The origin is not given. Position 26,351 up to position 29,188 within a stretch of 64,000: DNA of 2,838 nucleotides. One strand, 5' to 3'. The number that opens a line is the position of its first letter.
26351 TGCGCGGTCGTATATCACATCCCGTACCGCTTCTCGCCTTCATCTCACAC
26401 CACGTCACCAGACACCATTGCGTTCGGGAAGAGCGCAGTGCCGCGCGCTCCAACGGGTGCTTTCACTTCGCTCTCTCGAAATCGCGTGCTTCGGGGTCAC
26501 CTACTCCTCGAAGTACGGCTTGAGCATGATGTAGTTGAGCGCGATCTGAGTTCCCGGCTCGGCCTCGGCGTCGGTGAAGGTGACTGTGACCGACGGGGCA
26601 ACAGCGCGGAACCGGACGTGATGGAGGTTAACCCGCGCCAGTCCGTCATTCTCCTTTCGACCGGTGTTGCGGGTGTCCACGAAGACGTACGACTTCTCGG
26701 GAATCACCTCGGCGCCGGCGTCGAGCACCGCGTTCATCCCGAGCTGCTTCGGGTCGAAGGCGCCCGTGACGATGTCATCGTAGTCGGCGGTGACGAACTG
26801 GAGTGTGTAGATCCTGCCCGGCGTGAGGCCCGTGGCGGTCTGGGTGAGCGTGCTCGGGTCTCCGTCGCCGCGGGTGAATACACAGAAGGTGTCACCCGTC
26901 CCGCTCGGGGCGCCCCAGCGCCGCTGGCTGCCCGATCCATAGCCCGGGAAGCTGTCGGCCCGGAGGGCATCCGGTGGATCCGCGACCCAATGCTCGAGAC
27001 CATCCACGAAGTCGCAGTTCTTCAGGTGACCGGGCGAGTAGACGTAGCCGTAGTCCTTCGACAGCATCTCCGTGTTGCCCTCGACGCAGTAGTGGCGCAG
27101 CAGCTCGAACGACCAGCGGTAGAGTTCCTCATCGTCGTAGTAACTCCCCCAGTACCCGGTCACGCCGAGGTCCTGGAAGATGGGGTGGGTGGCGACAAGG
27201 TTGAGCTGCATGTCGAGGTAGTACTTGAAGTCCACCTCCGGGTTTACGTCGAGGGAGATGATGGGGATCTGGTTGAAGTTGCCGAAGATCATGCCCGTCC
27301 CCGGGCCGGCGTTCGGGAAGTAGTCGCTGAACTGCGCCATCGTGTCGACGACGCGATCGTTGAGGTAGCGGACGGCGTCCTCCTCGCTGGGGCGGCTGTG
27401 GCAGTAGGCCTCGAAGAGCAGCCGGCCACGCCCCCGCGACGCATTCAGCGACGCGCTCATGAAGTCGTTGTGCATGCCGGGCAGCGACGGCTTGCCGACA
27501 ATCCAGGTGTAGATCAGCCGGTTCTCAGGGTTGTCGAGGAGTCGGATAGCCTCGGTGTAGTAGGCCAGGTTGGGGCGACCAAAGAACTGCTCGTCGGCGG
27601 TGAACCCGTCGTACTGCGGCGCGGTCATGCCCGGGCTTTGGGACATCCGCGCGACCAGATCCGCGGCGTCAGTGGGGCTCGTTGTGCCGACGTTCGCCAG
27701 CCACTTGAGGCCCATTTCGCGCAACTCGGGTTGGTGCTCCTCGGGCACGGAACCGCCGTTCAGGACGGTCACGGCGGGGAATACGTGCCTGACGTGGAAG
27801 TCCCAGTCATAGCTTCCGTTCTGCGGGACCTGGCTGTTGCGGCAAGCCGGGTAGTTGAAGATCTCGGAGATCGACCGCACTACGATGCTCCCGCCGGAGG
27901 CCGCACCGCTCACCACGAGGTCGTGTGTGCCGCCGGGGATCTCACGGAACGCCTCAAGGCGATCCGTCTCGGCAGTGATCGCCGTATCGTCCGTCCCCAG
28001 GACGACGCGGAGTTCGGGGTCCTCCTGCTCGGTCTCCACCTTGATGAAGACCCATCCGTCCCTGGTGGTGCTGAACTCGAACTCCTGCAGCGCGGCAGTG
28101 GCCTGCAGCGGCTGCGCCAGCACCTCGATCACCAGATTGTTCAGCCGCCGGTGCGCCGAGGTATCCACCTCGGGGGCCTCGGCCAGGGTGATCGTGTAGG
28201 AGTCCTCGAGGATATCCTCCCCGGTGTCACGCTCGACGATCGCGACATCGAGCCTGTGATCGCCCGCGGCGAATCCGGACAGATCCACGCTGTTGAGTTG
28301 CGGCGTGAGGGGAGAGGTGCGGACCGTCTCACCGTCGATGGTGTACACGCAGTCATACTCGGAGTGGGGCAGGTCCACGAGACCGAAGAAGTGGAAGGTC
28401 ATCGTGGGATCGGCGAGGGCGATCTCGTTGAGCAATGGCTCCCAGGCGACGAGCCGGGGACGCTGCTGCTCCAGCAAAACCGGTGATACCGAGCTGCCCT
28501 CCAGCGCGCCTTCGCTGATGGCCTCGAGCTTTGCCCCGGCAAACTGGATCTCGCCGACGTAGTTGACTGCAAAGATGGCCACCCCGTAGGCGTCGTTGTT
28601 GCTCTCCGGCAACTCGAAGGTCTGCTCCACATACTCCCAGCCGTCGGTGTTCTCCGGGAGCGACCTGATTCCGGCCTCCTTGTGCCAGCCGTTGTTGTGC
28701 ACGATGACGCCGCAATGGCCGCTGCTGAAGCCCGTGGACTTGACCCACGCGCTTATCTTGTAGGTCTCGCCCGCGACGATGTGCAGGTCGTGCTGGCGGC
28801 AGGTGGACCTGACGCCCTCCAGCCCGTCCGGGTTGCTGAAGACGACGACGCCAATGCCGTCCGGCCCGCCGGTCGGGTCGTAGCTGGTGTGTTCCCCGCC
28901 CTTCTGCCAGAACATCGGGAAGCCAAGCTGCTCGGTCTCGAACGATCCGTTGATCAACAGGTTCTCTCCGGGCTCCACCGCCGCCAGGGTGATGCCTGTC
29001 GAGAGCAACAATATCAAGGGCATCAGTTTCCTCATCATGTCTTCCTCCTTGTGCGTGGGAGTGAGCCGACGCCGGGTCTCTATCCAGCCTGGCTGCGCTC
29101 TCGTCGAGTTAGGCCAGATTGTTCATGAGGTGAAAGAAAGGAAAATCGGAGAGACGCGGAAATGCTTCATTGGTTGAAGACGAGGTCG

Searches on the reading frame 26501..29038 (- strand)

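Call 11: search_protein_families(library=pfam, proteins=[window:26501-29038:-], max_evalue=0.001)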
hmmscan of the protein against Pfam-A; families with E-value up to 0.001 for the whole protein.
window:26501-29038:- (845 aa): 1 family
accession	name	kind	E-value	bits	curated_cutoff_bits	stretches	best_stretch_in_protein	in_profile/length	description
PF02018.23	CBM_4_9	-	8.5e-08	33.1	25.9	1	26-150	2-124/136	Carbohydrate binding domain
